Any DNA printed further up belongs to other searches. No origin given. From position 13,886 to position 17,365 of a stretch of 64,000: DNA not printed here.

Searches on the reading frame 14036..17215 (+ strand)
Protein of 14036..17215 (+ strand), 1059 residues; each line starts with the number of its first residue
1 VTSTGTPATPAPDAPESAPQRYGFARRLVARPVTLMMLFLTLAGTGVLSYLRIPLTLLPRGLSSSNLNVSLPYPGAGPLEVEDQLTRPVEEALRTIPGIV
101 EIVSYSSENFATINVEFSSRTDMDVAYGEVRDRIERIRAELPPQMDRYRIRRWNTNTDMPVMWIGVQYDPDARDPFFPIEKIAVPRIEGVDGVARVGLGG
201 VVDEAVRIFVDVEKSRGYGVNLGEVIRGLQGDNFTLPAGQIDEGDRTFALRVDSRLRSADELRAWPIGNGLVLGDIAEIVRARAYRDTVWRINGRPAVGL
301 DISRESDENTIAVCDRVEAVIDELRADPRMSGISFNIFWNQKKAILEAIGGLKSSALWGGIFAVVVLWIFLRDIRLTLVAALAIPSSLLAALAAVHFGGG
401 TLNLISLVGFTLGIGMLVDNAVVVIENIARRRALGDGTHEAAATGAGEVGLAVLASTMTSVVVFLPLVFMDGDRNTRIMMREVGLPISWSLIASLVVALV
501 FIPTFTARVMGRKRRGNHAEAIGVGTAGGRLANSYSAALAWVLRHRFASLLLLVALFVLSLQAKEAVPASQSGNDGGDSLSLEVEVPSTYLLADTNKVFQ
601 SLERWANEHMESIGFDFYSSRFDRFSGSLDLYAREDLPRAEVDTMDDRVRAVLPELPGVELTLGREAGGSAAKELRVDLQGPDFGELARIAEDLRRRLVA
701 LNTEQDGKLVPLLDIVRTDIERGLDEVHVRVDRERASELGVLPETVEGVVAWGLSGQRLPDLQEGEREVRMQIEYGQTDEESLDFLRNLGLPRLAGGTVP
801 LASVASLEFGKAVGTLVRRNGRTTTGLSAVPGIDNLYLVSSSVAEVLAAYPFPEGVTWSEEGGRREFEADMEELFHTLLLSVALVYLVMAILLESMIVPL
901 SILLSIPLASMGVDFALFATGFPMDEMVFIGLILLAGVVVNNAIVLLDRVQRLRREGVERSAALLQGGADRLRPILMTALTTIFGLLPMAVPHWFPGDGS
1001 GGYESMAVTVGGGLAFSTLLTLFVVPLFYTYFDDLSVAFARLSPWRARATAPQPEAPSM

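Call 45: search_protein_families(library=pfam, max_evalue=0.00001, proteins=[window:14036-17215:+])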
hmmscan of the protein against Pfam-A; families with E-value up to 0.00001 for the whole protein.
window:14036-17215:+ (1059 aa): 2 families
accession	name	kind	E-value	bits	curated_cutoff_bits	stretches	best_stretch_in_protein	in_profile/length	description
PF00873.25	ACR_tran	-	9.6e-180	600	28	1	28-1032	5-1020/1021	AcrB/AcrD/AcrF family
PF03176.21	MMPL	-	9e-12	45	20.5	1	869-1031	140-301/333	MMPL family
